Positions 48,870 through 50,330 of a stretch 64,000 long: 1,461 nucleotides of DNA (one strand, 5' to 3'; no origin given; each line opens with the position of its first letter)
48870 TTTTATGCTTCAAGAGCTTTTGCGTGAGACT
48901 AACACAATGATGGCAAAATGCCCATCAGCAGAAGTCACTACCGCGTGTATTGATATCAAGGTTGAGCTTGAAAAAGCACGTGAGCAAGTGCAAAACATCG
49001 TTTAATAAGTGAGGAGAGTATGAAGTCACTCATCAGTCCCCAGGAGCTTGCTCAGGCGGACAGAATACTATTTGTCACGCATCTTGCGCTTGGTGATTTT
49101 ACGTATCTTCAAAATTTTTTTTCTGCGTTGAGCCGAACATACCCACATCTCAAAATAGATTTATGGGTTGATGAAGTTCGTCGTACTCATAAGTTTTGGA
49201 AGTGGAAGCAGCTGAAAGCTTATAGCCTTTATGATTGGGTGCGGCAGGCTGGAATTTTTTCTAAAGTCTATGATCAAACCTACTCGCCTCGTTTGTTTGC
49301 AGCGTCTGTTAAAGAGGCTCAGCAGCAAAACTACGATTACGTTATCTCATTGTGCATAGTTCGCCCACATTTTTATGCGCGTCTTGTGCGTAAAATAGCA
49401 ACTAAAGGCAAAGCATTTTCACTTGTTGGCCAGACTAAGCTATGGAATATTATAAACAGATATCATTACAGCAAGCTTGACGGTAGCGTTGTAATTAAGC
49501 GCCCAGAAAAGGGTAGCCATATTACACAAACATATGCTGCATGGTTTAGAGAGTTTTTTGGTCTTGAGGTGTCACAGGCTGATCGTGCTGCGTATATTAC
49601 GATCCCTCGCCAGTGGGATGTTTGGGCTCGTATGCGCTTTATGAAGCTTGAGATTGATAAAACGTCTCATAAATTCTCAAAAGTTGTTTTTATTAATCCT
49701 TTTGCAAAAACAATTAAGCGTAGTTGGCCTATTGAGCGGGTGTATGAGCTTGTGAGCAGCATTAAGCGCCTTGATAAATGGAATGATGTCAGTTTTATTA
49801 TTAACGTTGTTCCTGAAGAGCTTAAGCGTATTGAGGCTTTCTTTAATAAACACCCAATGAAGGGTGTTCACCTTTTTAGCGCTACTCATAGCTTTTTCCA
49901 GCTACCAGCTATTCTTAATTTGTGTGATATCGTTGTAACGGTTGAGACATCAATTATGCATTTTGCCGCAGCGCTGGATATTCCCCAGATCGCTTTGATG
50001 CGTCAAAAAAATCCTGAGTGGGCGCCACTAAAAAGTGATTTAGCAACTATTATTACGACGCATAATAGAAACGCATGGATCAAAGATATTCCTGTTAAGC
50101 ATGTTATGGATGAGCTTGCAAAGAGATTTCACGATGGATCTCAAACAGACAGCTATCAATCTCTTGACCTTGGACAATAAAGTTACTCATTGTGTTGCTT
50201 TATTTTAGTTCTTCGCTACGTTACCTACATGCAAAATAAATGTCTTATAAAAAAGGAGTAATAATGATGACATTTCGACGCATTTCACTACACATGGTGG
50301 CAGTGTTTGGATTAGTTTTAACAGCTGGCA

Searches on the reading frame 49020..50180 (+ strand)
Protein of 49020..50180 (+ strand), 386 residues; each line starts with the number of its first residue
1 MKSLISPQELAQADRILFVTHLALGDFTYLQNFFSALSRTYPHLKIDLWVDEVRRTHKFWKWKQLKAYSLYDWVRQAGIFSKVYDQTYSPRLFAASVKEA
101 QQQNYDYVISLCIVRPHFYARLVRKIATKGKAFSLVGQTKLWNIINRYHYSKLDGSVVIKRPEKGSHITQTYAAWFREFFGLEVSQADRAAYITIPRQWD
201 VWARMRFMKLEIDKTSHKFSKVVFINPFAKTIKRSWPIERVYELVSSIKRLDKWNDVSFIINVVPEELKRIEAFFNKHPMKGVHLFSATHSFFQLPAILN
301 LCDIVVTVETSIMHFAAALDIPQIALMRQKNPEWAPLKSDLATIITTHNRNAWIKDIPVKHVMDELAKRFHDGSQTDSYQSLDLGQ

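Call 11: search_protein_families(library=ncbifam, proteins=[window:49020-50180:+], max_evalue=0.00001)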
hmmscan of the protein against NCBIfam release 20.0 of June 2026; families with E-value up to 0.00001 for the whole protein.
window:49020-50180:+ (386 aa): 5 families
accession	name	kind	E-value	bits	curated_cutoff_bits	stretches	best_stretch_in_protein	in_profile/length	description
NF007742.0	PRK10422.1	equivalog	8.9e-09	34.6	467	1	13-346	5-308/352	lipopolysaccharide core heptosyltransferase RfaQ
TIGR02195.1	heptsyl_trn_II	equivalog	1e-07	31.4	134.6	0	292-350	247-305/339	lipopolysaccharide heptosyltransferase II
TIGR02201.1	heptsyl_trn_III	equivalog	1.5e-07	30.8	170.2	1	15-345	1-305/344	putative lipopolysaccharide heptosyltransferase III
TIGR02193.1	heptsyl_trn_I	equivalog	1.7e-07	30.8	185.3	0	213-368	179-318/320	lipopolysaccharide heptosyltransferase I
NF008162.0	PRK10916.1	equivalog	1.1e-06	28.1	569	1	291-346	251-306/348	ADP-heptose--LPS heptosyltransferase RfaF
